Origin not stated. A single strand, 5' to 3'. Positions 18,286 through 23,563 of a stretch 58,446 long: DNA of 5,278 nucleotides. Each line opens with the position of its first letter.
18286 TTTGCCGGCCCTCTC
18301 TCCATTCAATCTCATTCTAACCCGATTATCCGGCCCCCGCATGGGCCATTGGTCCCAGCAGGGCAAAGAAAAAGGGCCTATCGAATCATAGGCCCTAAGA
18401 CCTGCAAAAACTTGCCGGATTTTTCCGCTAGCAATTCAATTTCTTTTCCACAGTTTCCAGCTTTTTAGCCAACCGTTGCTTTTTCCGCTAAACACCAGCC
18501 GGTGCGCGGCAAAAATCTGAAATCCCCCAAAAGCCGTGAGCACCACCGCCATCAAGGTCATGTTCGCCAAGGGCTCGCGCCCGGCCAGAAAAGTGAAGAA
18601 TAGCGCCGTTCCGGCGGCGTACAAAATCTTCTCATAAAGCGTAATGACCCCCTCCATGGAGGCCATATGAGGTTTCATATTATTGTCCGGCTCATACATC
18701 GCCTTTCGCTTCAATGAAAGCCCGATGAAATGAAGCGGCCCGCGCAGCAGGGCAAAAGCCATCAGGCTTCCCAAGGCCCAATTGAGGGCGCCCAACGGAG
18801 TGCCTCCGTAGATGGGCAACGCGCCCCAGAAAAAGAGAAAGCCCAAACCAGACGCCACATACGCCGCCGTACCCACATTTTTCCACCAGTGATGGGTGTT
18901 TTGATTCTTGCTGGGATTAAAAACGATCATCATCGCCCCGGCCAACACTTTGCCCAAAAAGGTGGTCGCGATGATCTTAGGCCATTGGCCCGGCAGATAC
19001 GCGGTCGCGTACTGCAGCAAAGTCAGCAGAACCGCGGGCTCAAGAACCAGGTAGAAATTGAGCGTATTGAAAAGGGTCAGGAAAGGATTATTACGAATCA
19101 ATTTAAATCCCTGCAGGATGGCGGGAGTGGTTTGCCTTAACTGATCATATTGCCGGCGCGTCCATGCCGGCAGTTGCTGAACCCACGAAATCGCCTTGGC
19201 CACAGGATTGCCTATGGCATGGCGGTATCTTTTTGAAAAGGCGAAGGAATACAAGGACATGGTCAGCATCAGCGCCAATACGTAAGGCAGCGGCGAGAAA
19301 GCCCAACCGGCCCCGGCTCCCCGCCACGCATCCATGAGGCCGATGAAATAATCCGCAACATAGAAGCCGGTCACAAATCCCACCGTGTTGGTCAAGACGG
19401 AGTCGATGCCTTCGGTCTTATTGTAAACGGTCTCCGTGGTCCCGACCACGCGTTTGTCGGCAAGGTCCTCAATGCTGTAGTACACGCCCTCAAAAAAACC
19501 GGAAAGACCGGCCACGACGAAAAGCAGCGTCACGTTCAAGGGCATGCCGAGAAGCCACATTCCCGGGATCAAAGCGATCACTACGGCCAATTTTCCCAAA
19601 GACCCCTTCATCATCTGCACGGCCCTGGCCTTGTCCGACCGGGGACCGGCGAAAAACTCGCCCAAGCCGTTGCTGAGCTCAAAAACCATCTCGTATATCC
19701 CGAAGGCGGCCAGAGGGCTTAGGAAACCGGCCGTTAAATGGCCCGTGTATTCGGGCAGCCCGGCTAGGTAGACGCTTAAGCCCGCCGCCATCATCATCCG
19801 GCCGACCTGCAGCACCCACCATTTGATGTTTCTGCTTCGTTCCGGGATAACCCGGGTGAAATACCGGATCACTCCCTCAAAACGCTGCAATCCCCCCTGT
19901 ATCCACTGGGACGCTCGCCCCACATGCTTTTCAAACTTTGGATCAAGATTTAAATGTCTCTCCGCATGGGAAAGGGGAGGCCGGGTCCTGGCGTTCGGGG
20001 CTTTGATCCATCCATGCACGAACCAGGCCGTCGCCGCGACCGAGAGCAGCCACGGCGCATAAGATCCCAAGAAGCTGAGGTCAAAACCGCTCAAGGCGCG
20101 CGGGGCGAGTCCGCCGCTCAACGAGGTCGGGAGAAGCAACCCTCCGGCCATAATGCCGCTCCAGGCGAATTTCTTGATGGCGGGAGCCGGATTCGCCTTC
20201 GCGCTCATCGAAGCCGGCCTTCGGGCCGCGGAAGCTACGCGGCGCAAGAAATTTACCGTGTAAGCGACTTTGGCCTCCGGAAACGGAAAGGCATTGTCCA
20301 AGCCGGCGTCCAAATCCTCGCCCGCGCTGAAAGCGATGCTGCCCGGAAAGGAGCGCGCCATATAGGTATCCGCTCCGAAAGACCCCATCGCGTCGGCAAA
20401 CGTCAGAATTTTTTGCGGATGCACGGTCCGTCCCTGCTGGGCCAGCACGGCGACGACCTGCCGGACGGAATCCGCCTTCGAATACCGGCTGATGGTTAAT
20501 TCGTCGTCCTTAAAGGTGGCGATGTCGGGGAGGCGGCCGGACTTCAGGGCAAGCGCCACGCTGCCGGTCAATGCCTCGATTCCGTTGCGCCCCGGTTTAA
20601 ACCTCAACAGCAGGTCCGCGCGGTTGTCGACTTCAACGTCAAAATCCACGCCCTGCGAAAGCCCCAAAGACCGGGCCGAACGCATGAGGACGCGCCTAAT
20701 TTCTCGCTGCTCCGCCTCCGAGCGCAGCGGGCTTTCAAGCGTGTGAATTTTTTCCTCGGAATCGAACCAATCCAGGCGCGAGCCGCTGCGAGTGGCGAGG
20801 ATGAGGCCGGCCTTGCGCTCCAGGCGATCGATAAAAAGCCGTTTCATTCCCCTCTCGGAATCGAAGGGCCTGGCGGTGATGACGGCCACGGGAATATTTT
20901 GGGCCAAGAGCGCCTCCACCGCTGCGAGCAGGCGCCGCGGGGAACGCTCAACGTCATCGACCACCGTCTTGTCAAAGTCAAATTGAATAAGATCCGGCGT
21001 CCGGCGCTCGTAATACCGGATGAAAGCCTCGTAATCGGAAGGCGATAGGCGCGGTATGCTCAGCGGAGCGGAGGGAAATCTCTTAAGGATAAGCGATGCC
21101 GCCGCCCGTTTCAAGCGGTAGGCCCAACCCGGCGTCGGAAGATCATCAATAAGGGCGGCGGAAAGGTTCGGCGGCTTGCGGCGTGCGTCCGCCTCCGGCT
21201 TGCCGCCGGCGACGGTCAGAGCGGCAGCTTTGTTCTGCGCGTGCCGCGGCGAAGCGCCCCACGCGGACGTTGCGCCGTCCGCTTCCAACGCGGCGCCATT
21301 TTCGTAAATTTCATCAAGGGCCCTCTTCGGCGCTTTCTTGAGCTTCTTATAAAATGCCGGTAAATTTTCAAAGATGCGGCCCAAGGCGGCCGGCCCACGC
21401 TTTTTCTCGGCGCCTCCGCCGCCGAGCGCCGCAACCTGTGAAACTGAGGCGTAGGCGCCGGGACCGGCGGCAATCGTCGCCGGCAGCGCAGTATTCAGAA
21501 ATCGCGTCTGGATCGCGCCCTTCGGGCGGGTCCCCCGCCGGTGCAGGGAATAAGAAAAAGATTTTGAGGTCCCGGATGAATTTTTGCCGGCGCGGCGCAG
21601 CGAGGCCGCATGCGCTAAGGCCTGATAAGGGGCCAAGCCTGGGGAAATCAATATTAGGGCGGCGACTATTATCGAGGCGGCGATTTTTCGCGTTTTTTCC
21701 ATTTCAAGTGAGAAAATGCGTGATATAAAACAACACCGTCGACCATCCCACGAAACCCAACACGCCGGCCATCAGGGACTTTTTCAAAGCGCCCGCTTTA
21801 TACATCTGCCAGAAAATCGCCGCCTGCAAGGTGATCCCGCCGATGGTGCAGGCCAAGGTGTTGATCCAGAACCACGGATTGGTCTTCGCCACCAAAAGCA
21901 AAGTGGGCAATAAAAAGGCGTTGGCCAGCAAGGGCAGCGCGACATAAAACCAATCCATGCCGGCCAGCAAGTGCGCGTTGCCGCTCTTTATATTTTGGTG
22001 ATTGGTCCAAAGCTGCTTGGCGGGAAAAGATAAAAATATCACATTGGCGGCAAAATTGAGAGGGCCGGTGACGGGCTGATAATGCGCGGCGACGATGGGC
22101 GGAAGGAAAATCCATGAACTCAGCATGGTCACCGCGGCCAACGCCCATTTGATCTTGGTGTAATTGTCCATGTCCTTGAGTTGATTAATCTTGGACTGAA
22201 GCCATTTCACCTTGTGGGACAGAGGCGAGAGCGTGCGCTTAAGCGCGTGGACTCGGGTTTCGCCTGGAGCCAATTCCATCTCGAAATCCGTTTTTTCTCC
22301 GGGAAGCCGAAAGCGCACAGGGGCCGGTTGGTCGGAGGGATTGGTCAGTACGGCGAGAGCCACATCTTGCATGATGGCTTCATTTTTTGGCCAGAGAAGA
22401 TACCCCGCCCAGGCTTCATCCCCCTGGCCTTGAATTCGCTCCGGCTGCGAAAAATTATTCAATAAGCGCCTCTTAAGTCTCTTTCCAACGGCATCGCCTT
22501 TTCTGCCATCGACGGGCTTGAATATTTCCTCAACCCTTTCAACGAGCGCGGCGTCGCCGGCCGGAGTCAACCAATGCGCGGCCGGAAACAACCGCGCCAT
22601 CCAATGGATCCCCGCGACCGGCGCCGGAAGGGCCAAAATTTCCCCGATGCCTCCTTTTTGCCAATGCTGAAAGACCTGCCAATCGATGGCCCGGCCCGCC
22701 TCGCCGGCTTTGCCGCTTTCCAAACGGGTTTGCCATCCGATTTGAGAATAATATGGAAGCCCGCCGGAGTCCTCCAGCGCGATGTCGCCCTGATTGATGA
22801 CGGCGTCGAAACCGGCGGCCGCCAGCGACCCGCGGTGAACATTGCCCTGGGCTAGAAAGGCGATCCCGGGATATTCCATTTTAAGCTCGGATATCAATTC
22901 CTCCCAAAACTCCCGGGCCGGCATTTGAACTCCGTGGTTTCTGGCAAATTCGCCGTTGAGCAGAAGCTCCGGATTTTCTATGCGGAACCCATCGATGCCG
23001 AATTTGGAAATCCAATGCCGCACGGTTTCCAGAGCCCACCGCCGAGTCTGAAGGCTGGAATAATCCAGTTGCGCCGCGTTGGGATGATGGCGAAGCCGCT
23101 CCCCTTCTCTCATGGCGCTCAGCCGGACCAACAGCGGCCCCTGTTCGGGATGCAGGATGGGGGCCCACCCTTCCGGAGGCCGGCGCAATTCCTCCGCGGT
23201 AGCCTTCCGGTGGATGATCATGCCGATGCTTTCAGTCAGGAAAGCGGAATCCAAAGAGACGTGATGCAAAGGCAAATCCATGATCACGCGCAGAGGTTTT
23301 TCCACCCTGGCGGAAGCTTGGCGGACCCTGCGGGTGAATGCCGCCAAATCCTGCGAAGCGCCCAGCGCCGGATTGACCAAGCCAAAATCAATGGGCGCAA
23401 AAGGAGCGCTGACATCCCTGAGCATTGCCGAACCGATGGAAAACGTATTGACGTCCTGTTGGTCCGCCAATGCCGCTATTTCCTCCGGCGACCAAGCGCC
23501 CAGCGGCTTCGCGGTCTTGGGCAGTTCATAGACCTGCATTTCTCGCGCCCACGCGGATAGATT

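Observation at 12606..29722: Shared, unusual N-terminal leader on all five giant proteins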

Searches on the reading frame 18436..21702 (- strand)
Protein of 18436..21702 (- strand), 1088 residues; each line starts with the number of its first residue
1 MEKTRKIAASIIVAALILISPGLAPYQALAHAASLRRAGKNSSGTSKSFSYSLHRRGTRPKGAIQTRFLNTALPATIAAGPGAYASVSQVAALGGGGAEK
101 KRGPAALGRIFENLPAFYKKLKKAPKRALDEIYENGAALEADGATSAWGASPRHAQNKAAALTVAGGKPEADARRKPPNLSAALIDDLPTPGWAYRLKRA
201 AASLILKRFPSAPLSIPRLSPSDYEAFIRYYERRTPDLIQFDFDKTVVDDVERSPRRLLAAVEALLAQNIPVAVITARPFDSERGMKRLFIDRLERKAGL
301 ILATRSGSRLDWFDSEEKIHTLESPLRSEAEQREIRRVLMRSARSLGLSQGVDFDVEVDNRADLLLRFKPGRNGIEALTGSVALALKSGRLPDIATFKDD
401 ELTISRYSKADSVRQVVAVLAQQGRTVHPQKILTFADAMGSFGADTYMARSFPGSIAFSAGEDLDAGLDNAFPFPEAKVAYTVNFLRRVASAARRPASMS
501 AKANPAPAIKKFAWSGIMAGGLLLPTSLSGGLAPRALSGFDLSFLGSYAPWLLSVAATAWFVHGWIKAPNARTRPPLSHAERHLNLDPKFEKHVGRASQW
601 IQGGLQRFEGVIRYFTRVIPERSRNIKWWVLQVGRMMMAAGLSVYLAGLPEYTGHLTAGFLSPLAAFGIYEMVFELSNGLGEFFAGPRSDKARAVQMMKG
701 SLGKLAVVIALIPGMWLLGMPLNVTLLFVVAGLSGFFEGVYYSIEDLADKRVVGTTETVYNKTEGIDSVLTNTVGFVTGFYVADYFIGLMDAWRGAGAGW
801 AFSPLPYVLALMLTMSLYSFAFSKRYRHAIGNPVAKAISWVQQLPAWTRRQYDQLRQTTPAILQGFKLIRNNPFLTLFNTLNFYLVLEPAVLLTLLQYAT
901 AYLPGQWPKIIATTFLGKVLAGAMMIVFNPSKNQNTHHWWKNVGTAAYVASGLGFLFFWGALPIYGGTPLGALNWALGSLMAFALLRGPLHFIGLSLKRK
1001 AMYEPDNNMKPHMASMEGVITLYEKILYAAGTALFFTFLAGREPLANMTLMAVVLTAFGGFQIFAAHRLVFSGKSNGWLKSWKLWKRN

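Call 4: search_protein_families(library=pfam, proteins=[window:18436-21702:-], max_evalue=0.01)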
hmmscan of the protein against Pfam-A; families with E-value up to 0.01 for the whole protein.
window:18436-21702:- (1088 aa): 0 families

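Call 5: search_protein_families(library=ncbifam, proteins=[window:18436-21702:-], max_evalue=0.01)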
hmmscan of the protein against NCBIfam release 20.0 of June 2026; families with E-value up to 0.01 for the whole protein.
window:18436-21702:- (1088 aa): 0 families

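Call 9: find_homologous_proteins(query=window:18436-21702:-)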
Query window:18436-21702:- (1088 aa): 1 proteins with E <= 0.001 among 8000 candidates.
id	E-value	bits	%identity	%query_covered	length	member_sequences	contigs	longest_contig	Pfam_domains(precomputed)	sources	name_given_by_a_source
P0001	0.0e+0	2447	100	100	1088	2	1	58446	-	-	-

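Call 10: find_encoding_contigs(protein=P0001, flank=10000, max_places=6)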
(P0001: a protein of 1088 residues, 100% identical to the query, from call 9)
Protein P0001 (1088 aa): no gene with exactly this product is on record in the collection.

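Call 16: find_related_loci(query=window:18436-21702:-, collection=genome_contigs, flank=10000)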
Query window:18436-21702:- (1088 aa) in genome_contigs; peptide patterns used: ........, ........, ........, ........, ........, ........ (x = any residue, [..] = any of these).
127 stretches matched a pattern; 1 encode a relative of the query (tblastn E <= 1e-3); 1 distinct loci.
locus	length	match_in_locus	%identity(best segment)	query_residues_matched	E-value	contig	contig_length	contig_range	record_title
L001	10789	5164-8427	97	1-1088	0e+0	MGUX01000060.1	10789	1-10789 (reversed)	MAG: Elusimicrobia bacterium RIFCSPLOWO2_12_FULL_59_9 rifcsplowo2_12_scaffold_23148, whole genome shotgun sequence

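Call 58: search_solved_structures(query=window:18436-21702:-, max_evalue=1)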
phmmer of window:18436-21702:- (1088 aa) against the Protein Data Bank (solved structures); distinct sequences matched with E-value up to 1: 1.
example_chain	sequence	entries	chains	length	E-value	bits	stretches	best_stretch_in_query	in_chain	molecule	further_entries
9e78_3d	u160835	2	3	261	0.63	11.1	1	214-300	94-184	ArcMAP1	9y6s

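Call 68: search_protein_families(library=padloc, proteins=[window:18436-21702:-], max_evalue=0.1)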
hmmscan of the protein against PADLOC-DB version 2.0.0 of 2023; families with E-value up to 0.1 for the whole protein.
window:18436-21702:- (1088 aa): 0 families

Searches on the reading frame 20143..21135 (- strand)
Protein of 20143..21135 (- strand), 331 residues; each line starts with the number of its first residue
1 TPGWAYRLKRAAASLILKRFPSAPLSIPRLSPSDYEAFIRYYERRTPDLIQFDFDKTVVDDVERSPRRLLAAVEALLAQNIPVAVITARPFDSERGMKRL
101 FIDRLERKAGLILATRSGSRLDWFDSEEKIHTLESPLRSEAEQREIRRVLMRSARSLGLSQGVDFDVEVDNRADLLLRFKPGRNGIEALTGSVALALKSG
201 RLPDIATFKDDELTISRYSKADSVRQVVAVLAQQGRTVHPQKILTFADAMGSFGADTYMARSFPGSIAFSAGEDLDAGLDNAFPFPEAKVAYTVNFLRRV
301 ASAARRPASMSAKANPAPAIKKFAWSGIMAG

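Call 71: search_protein_families(library=pfam, proteins=[window:20143-21135:-], max_evalue=10)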
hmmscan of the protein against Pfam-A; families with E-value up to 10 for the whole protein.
window:20143-21135:- (331 aa): 1 family
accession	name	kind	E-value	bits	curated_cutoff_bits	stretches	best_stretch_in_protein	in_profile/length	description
PF05116.19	S6PP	-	0.26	11.3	20.3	1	49-96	4-51/247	Sucrose-6F-phosphate phosphohydrolase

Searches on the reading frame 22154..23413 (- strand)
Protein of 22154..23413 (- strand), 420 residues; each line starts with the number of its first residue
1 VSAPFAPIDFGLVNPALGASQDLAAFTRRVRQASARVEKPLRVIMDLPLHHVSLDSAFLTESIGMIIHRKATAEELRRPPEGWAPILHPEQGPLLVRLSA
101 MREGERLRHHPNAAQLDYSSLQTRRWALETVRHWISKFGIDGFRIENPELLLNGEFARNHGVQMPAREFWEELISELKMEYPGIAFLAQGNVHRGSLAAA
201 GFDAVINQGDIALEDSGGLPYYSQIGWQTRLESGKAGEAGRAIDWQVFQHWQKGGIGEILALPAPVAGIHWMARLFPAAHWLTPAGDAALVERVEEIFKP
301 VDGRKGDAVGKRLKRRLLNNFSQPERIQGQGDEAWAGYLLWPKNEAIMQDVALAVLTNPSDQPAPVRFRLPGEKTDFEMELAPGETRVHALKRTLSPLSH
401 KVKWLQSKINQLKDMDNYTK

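Call 71: search_protein_families(library=pfam, proteins=[window:22154-23413:-], max_evalue=10)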
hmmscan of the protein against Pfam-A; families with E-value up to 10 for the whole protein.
window:22154-23413:- (420 aa): 1 family
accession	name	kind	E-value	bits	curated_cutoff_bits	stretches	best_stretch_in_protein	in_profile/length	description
PF00128.31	Alpha-amylase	-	0.00096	18.9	22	1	9-151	55-193/446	Alpha amylase, catalytic domain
